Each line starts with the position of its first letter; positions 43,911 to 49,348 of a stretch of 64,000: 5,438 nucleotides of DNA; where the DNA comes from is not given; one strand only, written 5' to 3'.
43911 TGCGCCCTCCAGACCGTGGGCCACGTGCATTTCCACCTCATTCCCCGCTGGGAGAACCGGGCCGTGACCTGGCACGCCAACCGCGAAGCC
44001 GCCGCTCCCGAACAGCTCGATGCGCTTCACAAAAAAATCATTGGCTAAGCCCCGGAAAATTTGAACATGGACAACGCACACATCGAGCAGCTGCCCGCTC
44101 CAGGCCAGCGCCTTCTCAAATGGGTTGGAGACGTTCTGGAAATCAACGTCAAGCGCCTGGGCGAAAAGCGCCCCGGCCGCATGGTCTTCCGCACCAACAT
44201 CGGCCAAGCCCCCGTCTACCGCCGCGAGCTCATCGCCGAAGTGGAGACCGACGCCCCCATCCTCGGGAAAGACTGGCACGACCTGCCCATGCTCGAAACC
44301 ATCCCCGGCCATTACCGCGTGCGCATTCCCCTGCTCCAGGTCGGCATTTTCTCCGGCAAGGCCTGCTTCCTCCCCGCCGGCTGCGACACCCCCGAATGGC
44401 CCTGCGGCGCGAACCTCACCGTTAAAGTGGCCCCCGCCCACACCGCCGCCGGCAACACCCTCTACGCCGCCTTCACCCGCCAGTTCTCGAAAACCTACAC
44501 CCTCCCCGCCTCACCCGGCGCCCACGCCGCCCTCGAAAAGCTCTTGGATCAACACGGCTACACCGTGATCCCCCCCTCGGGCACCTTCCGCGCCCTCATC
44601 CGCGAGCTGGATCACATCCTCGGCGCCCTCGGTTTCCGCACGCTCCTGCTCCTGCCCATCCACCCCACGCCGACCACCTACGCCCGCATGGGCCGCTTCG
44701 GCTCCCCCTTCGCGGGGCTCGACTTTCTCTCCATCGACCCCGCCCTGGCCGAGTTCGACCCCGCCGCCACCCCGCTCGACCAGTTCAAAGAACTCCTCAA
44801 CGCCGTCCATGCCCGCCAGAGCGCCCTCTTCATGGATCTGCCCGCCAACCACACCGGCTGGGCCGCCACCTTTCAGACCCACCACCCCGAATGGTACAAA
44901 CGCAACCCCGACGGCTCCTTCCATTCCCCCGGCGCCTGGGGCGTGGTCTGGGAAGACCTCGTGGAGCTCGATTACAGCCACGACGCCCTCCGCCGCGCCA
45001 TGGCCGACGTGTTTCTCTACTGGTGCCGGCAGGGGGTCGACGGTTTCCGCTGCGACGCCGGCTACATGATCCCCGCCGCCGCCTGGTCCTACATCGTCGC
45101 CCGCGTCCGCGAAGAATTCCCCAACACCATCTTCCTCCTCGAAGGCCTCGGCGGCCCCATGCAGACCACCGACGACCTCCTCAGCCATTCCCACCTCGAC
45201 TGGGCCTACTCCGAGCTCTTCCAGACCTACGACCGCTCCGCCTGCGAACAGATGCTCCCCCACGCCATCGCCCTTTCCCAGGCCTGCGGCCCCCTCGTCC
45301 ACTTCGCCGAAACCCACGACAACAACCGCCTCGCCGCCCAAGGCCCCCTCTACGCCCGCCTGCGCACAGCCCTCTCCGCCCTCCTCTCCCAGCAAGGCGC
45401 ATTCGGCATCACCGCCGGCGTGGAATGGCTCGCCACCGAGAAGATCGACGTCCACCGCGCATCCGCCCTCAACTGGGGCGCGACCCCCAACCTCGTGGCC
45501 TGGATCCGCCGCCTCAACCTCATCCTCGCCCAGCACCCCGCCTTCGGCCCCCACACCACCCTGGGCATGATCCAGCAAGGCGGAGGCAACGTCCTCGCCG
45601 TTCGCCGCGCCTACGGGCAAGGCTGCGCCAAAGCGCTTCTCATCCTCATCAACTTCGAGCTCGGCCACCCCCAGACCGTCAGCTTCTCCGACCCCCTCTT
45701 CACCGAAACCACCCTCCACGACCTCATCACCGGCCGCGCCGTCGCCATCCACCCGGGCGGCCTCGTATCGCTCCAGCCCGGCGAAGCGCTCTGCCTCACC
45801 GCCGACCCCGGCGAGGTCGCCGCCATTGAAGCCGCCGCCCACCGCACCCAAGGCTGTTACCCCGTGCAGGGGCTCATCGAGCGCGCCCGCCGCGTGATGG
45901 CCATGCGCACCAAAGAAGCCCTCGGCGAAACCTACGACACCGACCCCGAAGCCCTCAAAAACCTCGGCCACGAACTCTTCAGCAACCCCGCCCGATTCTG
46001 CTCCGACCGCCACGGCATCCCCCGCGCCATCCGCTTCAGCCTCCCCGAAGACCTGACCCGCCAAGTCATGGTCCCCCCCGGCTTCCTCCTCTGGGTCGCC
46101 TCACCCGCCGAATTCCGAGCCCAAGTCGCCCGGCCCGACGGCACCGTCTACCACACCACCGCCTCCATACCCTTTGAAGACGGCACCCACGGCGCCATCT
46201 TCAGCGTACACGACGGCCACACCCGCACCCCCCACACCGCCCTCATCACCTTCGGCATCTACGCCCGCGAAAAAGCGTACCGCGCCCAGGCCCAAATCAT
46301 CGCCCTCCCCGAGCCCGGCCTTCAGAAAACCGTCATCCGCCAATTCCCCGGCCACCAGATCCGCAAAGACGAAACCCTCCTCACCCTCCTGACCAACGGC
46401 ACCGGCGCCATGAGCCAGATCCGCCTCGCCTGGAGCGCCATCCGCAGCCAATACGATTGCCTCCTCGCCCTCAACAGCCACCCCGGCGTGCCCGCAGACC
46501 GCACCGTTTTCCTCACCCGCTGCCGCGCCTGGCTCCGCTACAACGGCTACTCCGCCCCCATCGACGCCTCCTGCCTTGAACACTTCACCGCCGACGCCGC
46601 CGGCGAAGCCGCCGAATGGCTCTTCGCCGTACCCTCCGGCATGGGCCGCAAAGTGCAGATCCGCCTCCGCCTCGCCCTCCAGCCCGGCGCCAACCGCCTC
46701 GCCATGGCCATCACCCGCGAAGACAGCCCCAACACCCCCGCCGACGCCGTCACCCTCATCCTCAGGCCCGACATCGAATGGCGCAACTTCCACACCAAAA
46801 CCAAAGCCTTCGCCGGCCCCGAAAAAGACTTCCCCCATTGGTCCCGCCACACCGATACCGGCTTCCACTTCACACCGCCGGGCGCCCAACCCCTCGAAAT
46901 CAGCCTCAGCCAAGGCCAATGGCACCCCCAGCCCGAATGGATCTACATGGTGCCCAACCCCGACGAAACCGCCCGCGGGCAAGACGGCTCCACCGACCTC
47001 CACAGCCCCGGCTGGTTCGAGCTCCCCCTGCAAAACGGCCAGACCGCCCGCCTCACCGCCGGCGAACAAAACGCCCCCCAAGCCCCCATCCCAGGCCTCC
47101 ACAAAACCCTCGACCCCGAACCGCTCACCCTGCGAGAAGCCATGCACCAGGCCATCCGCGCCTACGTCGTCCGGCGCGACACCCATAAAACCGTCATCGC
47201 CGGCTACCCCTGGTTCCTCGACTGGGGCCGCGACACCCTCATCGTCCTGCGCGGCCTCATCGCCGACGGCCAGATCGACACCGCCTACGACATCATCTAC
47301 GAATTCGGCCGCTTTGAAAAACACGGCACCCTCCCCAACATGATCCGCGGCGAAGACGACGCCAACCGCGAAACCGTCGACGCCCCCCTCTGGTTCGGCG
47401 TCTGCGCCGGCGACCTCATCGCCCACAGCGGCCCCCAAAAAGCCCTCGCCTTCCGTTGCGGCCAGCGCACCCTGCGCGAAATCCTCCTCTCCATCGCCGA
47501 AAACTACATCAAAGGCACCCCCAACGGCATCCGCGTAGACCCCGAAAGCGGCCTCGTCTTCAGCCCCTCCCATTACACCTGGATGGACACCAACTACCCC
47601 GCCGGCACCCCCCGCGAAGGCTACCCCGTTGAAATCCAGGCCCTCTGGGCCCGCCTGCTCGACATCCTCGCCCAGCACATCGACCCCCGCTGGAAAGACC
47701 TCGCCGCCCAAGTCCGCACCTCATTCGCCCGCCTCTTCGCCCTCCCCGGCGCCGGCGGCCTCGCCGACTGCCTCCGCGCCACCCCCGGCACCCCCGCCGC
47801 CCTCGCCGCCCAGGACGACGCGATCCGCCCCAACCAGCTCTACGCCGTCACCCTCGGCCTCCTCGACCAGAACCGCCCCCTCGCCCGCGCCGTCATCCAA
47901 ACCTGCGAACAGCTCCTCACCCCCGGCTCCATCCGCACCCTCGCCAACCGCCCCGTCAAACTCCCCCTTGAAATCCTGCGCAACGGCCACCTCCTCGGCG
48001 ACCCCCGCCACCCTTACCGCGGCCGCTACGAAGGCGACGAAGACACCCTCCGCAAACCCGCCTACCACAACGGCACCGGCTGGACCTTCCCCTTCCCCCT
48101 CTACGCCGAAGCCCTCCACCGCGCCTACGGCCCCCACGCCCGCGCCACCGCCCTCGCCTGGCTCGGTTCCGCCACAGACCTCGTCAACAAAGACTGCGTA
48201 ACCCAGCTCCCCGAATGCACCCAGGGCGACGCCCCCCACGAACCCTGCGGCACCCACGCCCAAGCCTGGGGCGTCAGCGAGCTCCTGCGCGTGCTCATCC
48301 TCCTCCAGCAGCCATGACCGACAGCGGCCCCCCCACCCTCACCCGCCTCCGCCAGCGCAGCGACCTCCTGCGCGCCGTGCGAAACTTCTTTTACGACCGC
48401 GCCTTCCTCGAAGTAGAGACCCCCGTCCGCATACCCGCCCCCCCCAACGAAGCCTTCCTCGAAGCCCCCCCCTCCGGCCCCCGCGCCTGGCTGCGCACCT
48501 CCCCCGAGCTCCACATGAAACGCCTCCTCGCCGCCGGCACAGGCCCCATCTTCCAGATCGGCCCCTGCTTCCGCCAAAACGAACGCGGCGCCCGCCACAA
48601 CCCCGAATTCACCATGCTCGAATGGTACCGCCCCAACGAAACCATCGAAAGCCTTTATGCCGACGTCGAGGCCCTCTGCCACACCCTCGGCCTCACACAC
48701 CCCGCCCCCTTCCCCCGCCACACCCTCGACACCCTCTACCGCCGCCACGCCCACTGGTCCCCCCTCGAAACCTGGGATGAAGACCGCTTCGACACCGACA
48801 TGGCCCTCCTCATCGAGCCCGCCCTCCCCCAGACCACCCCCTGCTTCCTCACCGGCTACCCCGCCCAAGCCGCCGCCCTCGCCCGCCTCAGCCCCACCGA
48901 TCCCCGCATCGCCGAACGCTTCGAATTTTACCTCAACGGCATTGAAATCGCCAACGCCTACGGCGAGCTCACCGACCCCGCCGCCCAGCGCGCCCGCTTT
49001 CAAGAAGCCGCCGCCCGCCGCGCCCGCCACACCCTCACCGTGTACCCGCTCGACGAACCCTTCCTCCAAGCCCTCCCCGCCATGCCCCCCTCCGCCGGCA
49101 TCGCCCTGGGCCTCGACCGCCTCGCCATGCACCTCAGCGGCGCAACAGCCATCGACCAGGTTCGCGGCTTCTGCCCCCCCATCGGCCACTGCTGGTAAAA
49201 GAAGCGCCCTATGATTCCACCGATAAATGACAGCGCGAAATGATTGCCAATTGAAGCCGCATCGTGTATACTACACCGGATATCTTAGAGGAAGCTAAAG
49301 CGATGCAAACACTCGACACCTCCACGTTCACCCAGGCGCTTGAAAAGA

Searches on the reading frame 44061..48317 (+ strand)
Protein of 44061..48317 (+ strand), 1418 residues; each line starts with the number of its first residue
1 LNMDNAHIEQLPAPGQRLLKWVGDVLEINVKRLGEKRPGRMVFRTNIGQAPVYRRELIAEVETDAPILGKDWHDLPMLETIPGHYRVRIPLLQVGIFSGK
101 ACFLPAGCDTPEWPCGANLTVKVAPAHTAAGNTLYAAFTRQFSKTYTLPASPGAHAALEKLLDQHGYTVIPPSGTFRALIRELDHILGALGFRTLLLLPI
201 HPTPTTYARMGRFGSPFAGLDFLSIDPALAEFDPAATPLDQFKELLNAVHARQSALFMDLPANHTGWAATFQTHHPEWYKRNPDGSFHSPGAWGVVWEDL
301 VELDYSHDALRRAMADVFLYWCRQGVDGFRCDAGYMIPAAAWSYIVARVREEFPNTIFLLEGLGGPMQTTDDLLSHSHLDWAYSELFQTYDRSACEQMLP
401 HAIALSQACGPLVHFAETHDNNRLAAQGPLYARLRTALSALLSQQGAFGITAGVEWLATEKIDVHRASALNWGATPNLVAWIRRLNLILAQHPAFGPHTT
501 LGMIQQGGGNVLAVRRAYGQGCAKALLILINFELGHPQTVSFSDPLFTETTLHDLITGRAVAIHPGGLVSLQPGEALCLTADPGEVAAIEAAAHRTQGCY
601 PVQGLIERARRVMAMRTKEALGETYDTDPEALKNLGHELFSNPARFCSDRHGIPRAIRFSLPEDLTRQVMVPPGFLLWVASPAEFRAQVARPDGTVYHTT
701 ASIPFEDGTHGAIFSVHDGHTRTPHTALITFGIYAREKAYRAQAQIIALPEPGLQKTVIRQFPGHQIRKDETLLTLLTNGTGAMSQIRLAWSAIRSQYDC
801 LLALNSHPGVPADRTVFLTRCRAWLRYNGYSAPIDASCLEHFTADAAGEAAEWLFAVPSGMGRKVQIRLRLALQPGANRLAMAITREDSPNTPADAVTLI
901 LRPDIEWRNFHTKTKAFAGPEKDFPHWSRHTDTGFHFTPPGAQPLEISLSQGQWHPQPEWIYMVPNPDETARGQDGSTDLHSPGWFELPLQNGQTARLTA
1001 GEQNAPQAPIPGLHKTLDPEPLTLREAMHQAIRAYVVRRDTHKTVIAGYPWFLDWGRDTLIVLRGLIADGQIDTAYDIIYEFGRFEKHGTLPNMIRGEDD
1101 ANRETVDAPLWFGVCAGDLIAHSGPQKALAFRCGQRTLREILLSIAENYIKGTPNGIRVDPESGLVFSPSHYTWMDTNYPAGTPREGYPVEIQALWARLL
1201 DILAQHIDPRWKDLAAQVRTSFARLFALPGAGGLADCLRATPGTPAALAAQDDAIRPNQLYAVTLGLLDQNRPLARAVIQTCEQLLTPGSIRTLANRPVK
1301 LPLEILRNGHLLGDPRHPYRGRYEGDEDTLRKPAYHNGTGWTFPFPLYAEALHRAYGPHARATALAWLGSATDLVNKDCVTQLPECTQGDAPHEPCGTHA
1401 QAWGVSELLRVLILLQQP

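Call 10: search_protein_families(library=pfam, proteins=[window:44061-48317:+])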
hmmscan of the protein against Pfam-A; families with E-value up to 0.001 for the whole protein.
window:44061-48317:+ (1418 aa): 3 families
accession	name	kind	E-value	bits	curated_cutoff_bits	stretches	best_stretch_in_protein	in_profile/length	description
PF06202.20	GDE_C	-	7.6e-62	209.8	21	1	1034-1410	5-367/367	Amylo-alpha-1,6-glucosidase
PF12439.13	GDE_N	-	1.3e-28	100.4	27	1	776-995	4-217/219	Glycogen debranching enzyme N terminal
PF00128.31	Alpha-amylase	-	4.6e-10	39.8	22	1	174-337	16-193/446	Alpha amylase, catalytic domain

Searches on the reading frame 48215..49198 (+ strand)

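Call 10: search_protein_families(library=pfam, proteins=[window:48215-49198:+])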
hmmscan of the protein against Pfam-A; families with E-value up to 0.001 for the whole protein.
window:48215-49198:+ (327 aa): 1 family
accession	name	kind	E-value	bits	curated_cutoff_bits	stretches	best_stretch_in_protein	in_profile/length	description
PF00152.25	tRNA-synt_2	-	1.4e-42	146.3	25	1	43-319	20-304/308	tRNA synthetases class II (D, K and N)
